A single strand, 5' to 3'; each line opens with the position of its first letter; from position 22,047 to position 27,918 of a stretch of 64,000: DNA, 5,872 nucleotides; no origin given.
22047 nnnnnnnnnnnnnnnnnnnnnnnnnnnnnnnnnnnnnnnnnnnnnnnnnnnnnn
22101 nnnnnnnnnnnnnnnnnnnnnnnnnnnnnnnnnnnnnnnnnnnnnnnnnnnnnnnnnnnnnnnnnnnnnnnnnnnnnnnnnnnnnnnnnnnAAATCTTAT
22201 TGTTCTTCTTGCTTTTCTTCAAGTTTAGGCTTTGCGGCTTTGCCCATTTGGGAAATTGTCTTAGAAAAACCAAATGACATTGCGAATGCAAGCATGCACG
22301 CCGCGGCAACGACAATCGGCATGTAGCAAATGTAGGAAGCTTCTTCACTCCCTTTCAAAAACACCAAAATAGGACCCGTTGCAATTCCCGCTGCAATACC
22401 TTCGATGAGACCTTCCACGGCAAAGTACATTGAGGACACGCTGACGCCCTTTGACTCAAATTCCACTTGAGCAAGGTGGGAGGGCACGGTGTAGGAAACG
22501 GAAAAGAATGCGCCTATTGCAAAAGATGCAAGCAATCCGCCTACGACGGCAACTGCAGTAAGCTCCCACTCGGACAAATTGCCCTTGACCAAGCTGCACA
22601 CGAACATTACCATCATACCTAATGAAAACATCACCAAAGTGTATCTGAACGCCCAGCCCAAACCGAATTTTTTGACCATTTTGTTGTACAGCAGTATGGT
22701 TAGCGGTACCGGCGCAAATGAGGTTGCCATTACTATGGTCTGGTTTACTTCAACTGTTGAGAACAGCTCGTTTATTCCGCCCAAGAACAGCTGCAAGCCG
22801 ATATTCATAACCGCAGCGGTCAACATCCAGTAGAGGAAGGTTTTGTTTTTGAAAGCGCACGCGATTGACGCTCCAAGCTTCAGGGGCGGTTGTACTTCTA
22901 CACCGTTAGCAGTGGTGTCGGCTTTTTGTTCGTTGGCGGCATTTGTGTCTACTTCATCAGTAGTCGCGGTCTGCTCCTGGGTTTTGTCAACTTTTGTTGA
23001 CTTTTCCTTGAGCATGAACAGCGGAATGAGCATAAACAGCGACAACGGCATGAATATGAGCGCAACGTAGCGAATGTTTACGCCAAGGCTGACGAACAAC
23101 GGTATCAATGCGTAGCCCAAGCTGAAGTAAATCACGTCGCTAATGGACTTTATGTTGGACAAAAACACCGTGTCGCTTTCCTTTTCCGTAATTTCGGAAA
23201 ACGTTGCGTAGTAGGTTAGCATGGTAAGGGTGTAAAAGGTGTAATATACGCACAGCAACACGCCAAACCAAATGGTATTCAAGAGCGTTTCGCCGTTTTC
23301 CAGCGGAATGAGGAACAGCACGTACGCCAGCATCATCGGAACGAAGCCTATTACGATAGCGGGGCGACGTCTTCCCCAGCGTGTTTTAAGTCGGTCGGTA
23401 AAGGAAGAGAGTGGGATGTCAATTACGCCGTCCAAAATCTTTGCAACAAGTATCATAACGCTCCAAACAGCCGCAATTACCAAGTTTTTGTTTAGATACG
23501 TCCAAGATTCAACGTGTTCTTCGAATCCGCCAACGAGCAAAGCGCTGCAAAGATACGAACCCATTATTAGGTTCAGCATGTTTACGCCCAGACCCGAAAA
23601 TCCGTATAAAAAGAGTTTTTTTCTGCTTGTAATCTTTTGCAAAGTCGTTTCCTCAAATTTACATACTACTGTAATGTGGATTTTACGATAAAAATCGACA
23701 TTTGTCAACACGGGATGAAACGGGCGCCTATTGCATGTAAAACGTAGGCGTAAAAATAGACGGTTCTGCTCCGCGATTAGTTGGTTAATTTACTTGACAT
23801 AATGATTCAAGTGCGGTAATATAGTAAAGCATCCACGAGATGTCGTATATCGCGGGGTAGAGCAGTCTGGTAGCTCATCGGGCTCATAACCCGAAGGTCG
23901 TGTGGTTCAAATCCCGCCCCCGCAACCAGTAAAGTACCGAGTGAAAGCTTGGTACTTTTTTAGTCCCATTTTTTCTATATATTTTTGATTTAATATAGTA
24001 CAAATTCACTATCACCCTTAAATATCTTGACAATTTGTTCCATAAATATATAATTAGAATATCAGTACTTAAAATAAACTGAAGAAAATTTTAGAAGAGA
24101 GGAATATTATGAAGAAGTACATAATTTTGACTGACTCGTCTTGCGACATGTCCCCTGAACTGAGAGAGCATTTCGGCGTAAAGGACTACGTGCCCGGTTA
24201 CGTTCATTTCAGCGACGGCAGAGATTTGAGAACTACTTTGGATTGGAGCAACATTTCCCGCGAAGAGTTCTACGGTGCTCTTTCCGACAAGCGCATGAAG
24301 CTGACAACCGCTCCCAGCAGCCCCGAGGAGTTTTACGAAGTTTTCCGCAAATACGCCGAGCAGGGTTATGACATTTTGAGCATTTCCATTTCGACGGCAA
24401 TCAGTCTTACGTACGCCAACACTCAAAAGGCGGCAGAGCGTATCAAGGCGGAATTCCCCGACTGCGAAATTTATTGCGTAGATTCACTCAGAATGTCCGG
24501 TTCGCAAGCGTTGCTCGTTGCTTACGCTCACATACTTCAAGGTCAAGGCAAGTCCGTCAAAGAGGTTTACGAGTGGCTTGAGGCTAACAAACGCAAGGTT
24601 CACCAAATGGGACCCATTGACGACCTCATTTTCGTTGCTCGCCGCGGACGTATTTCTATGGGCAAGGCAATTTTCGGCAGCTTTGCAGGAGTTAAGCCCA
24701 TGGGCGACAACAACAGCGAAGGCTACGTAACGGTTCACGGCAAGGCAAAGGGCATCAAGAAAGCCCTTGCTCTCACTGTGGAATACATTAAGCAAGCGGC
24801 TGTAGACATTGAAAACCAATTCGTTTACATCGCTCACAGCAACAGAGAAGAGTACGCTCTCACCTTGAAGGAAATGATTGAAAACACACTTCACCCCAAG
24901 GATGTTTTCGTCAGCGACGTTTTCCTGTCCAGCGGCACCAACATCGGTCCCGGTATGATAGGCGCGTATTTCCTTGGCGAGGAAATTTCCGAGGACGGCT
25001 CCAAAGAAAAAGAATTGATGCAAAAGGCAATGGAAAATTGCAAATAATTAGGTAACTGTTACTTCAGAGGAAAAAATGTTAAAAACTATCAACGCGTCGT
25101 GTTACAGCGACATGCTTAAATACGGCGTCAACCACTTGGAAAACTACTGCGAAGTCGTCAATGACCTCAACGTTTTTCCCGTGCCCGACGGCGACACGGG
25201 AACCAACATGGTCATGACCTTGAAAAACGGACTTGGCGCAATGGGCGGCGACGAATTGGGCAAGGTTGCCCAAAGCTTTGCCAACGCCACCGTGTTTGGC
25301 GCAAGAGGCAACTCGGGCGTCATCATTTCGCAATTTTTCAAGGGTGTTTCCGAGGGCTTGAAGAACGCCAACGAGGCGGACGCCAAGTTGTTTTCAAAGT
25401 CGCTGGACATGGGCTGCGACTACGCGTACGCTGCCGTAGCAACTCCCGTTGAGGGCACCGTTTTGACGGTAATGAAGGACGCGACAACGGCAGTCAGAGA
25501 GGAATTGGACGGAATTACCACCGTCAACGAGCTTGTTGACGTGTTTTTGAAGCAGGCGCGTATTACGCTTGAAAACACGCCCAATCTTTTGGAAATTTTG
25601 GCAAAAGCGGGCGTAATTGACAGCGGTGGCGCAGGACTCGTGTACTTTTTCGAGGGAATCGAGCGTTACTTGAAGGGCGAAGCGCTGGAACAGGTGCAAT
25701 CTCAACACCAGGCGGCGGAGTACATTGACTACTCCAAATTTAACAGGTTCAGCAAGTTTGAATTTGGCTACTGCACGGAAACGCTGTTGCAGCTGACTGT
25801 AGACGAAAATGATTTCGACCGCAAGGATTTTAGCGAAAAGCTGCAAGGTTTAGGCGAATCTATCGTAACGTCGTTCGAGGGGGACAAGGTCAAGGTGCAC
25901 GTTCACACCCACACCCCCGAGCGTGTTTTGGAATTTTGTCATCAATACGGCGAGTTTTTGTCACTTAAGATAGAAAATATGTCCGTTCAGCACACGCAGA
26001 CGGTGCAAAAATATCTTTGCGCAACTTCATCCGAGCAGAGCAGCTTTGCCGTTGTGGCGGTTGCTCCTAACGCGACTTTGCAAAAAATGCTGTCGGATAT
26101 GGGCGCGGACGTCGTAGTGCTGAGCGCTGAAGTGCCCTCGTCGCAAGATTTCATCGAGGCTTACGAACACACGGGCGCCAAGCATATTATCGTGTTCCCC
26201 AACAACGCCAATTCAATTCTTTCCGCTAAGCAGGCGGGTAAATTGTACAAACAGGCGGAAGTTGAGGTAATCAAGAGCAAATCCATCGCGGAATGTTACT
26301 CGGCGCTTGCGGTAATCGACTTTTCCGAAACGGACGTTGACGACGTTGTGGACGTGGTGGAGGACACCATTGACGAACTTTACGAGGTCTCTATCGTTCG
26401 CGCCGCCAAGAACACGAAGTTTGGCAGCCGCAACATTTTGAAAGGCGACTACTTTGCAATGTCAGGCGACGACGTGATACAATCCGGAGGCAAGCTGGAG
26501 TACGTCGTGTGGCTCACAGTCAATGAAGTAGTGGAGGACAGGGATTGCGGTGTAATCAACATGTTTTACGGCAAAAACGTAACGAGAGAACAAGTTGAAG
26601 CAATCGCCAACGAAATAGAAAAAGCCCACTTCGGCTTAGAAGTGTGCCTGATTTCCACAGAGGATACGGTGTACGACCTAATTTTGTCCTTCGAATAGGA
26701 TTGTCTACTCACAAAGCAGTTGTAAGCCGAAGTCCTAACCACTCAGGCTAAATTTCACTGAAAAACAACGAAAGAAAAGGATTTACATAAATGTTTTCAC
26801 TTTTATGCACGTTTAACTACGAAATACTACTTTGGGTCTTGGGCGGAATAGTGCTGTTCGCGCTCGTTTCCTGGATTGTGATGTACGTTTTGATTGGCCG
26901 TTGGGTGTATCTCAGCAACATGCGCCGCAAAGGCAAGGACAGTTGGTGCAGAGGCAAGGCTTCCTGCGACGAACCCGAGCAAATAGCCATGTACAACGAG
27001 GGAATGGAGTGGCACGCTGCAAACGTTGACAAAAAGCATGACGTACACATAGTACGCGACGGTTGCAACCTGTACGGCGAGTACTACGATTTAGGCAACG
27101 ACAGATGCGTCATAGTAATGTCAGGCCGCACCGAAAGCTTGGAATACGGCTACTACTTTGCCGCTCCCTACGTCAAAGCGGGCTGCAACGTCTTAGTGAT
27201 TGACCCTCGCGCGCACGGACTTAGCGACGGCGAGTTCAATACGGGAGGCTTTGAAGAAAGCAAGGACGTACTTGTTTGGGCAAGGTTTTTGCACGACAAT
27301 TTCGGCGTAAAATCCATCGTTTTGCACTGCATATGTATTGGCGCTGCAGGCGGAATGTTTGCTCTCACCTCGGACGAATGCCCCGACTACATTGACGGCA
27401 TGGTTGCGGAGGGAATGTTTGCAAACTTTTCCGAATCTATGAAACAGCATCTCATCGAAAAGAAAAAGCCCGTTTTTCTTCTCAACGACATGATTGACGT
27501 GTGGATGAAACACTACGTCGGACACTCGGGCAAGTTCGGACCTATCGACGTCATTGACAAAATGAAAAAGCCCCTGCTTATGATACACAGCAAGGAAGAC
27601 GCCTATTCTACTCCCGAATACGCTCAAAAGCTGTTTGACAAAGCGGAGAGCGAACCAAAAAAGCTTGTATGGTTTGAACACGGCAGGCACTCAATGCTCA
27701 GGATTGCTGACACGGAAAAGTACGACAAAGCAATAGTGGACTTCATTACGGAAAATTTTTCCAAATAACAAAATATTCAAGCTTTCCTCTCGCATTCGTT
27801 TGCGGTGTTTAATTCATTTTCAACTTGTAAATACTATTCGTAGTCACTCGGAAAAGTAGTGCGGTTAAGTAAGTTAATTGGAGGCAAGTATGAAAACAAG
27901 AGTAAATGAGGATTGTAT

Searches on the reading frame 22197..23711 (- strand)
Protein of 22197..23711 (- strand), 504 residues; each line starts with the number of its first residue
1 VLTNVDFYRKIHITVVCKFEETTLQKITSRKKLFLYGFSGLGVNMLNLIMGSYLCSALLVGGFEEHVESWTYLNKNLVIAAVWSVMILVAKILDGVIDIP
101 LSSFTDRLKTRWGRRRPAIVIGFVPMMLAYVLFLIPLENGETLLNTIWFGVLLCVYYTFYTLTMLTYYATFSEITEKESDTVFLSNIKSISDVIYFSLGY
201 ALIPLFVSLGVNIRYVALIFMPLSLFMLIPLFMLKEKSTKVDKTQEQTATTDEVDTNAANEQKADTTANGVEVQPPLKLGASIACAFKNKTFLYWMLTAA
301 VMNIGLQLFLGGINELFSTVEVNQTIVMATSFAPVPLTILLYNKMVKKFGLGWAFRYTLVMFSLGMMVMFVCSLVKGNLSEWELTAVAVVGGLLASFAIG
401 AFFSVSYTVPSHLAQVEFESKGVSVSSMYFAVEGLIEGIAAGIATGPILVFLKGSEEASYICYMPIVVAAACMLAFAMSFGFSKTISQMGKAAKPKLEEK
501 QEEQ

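Call 52: search_protein_families(library=pfam, proteins=[window:22197-23711:-], max_evalue=0.001)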
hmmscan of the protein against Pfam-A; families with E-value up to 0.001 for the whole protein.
window:22197-23711:- (504 aa): 1 family
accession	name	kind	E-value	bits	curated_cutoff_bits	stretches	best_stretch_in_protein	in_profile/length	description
PF13347.12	MFS_2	-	2e-22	79.8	27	1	36-251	2-208/427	MFS/sugar transport protein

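Call 70: search_protein_families(library=ncbifam, proteins=[window:22197-23711:-], max_evalue=0.00001)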
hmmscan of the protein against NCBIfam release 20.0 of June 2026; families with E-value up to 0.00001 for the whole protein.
window:22197-23711:- (504 aa): 3 families
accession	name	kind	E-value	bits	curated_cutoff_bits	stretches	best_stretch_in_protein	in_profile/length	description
TIGR00792.1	gph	subfamily_domain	2.7e-13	49.4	231.35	1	80-258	34-219/437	glycoside-pentoside-hexuronide (GPH):cation symporter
NF007353.0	PRK09848.1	equivalog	6.6e-07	28.5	528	1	78-391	41-332/457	glucuronide transporter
NF008526.0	PRK11462.1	equivalog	4e-06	25.9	836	1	79-183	43-146/460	glycoside-pentoside-hexuronide family transporter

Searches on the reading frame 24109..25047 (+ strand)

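Call 52: search_protein_families(library=pfam, proteins=[window:24109-25047:+], max_evalue=0.001)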
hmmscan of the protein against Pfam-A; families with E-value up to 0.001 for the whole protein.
window:24109-25047:+ (312 aa): 1 family
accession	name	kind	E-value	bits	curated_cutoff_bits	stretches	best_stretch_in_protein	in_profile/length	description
PF02645.21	DegV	-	2.9e-51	174.9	27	1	6-288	4-277/280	Uncharacterised protein, DegV family COG1307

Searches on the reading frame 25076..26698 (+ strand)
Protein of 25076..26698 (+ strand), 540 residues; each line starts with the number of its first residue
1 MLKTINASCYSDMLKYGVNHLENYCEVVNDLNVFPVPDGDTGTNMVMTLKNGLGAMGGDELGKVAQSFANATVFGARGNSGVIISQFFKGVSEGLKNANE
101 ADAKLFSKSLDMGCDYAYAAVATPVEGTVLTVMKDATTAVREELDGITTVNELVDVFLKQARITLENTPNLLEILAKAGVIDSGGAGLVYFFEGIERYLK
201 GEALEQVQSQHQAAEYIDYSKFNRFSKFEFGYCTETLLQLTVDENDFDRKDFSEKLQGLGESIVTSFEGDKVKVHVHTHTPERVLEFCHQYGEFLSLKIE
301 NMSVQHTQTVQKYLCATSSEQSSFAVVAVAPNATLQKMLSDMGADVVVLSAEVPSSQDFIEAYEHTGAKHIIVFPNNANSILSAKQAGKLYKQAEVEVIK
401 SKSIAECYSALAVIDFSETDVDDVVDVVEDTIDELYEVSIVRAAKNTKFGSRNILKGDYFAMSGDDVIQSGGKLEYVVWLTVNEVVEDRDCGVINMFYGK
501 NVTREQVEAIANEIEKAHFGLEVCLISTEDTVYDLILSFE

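Call 52: search_protein_families(library=pfam, proteins=[window:25076-26698:+], max_evalue=0.001)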
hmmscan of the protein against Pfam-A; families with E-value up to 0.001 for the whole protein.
window:25076-26698:+ (540 aa): 3 families
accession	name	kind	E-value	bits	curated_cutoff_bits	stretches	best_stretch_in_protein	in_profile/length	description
PF13684.11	FakA-like_C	-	7.6e-41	140.3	23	1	325-540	1-216/216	Fatty acid kinase subunit A-like, C-terminal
PF02734.22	Dak2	-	1.1e-34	120.3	27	1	35-195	1-172/174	DAK2 domain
PF21645.3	FakA-like_M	-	6.3e-23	80.8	24.9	1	229-308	1-79/80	Fatty acid kinase subunit A-like, middle domain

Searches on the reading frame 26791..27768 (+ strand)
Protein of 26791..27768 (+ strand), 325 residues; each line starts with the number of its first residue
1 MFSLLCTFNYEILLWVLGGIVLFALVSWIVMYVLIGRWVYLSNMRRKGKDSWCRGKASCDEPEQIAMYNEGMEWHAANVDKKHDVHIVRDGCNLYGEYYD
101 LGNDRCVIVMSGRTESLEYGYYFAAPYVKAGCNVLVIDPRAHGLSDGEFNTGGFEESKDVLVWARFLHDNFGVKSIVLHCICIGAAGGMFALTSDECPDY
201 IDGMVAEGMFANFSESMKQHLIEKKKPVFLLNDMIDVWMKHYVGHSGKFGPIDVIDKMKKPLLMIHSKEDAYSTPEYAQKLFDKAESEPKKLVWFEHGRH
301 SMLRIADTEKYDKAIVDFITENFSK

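Call 52: search_protein_families(library=pfam, proteins=[window:26791-27768:+], max_evalue=0.001)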
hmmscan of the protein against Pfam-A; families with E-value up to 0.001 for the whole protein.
window:26791-27768:+ (325 aa): 2 families
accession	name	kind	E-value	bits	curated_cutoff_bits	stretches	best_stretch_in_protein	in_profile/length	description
PF12146.15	Hydrolase_4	-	1e-11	45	27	1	256-303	188-235/239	Serine aminopeptidase, S33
PF00561.26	Abhydrolase_1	-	0.00016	21.8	25.8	0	107-209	3-102/245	alpha/beta hydrolase fold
